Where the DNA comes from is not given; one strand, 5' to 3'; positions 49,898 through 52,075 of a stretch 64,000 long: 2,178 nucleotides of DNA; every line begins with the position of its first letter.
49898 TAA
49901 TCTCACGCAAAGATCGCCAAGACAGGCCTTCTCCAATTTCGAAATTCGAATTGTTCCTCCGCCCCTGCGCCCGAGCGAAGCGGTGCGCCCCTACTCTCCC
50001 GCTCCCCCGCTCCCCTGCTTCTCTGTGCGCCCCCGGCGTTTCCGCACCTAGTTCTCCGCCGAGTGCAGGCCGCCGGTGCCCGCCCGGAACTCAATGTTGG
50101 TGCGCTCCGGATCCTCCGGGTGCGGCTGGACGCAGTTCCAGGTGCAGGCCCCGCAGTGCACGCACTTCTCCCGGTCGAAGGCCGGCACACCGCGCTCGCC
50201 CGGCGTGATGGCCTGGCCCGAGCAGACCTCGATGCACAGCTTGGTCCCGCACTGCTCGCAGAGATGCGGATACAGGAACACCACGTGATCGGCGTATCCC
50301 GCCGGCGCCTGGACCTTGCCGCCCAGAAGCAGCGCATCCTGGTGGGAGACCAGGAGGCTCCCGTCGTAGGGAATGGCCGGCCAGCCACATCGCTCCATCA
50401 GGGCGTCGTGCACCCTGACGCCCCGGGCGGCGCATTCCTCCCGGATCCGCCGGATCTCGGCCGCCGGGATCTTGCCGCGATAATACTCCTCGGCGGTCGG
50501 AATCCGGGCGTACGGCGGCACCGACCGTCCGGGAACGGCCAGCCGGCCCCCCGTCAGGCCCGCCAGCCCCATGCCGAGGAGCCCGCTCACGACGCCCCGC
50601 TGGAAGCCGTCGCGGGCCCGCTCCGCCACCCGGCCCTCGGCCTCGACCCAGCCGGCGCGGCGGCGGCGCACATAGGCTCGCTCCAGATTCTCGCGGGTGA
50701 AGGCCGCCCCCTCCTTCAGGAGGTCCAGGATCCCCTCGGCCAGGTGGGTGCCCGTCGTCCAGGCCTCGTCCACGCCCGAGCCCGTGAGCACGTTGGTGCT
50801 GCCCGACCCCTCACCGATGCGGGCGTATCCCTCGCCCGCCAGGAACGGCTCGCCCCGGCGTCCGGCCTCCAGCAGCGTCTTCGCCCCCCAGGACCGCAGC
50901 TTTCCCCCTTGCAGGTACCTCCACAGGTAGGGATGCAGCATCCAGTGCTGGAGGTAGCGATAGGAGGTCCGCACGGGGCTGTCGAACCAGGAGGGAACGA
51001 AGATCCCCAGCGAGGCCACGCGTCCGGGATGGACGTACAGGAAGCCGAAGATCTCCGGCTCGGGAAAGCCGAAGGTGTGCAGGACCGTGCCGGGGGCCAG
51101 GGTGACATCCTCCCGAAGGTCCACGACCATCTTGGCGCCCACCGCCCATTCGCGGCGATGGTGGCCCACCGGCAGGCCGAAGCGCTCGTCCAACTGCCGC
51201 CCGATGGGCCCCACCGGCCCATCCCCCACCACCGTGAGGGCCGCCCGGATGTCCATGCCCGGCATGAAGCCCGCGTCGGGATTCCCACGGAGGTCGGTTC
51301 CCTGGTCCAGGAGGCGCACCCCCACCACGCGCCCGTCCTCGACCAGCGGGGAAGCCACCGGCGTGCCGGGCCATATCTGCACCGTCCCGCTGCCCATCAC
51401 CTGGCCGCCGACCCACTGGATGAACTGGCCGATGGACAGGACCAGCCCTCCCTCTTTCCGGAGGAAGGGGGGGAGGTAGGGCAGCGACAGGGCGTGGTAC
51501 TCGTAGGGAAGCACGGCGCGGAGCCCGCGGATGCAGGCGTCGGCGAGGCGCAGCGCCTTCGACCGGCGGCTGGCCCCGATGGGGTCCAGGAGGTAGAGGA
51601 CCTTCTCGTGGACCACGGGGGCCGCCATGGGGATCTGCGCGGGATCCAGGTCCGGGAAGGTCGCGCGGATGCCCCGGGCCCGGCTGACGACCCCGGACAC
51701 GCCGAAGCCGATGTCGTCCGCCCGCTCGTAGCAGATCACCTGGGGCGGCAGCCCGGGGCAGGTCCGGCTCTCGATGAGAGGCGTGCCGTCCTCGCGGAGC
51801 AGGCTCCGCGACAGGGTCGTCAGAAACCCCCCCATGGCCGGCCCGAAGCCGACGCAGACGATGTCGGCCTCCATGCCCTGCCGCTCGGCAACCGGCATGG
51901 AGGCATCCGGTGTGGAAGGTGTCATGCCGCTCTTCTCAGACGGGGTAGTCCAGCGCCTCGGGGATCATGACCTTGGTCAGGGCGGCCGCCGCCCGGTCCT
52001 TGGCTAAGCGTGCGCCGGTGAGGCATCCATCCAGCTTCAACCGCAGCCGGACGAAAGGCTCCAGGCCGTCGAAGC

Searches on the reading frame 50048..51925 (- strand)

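Call 24: search_protein_families(library=pfam, proteins=[window:50048-51925:-], max_evalue=0.001)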
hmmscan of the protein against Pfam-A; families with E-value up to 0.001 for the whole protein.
window:50048-51925:- (625 aa): 5 families
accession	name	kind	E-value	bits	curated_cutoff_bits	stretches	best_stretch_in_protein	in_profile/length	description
PF21162.3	ETFQO_UQ-bd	-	1.4e-07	32.4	27.7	1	261-351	2-96/96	ETF-QO, ubiquinone-binding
PF12837.12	Fer4_6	-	2e-05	24.7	25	1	580-598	1-19/24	4Fe-4S binding domain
PF12797.12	Fer4_2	-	0.00031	20.9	24.5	1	580-598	2-20/22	4Fe-4S binding domain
PF12838.12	Fer4_7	-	0.00034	21.5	27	1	556-598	2-48/52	4Fe-4S dicluster domain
PF13187.11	Fer4_9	-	0.00077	19.9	27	0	556-599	2-48/52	4Fe-4S dicluster domain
